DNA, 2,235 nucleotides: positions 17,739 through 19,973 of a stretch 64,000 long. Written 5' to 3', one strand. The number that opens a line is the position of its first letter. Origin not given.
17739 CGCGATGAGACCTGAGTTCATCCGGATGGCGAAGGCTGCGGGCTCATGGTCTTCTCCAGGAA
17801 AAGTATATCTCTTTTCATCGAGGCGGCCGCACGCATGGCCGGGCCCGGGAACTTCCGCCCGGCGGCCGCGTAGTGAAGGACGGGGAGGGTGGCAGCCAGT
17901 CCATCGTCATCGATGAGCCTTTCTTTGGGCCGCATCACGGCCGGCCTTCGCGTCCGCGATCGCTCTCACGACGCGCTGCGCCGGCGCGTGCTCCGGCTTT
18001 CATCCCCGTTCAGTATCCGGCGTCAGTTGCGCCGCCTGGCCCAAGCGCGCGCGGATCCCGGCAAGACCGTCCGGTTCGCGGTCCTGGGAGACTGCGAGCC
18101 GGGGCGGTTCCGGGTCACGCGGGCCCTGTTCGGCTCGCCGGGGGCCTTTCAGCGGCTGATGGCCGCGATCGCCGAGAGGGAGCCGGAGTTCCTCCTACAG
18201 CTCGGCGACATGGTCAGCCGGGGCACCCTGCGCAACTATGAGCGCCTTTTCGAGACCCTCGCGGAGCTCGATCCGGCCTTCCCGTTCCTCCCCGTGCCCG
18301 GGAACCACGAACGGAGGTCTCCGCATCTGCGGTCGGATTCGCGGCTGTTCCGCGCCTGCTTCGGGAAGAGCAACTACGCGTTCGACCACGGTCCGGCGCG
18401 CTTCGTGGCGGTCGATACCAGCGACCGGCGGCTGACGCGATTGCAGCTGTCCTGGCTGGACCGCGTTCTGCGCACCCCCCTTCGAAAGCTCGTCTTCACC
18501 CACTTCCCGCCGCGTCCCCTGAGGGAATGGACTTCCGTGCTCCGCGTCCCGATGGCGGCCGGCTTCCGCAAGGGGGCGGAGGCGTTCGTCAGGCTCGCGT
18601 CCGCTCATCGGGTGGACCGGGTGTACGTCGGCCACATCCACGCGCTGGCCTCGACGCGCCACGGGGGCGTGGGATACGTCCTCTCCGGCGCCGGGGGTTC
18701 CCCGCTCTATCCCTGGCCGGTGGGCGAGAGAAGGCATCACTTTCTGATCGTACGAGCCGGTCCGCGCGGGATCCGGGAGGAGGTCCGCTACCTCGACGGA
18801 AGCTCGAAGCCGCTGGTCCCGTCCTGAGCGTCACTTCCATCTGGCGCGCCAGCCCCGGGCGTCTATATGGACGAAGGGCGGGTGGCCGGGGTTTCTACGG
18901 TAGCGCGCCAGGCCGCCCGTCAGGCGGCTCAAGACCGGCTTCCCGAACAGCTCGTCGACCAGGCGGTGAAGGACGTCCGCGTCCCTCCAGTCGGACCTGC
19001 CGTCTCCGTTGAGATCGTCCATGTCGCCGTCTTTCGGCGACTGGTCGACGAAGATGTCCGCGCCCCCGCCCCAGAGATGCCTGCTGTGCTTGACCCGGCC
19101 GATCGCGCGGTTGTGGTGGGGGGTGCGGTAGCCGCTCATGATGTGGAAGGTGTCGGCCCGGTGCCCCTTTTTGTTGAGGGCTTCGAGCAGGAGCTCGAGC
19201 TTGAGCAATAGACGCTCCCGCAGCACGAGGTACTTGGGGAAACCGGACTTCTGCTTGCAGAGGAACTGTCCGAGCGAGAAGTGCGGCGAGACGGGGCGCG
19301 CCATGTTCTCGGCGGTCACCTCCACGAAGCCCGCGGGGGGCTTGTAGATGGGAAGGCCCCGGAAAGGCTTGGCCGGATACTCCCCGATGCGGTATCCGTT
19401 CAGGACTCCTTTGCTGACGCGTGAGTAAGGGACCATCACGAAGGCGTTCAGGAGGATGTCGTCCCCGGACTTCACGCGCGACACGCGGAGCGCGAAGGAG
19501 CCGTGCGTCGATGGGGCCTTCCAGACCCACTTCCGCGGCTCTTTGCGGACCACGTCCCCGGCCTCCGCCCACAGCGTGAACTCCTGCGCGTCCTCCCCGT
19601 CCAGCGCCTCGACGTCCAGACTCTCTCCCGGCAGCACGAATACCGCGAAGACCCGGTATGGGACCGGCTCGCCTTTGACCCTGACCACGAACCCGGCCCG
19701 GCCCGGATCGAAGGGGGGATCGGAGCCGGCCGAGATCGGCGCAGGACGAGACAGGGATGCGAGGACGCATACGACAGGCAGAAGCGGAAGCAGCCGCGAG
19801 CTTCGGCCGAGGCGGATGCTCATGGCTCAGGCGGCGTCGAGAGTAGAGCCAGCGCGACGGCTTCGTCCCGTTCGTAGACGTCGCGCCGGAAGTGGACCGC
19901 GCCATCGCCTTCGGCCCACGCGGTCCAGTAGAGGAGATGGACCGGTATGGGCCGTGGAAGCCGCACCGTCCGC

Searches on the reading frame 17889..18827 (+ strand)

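Call 60: search_protein_families(library=pfam, proteins=[window:17889-18827:+], max_evalue=0.001)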
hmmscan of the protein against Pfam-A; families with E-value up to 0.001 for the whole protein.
window:17889-18827:+ (312 aa): 2 families
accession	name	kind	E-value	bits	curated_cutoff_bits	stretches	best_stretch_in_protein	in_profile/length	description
PF00149.33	Metallophos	-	2.5e-14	54.6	21.5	1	62-252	2-190/191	Calcineurin-like phosphoesterase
PF12850.12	Metallophos_2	-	0.00031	21.2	27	0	88-270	17-136/154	Calcineurin-like phosphoesterase superfamily domain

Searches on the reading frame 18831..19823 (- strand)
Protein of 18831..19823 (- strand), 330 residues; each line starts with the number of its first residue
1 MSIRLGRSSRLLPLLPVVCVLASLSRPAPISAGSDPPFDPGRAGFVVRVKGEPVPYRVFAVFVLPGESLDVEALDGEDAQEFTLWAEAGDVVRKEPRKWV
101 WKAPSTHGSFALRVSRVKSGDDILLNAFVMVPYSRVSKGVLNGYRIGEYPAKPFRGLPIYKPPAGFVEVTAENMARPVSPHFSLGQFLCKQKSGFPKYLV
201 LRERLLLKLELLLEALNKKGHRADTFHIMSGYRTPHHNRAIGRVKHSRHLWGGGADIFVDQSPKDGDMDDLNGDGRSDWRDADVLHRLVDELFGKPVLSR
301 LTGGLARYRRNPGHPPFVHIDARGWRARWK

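Call 60: search_protein_families(library=pfam, proteins=[window:18831-19823:-], max_evalue=0.001)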
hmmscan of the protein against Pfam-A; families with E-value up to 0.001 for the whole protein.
window:18831-19823:- (330 aa): 2 families
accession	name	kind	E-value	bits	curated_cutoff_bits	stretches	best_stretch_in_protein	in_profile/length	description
PF08291.16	Peptidase_M15_3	-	7.5e-07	29.7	23.2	1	224-262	41-79/108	Peptidase M15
PF05951.18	Peptidase_M15_2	-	0.00063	19.9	27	0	209-261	57-114/153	Bacterial protein of unknown function (DUF882)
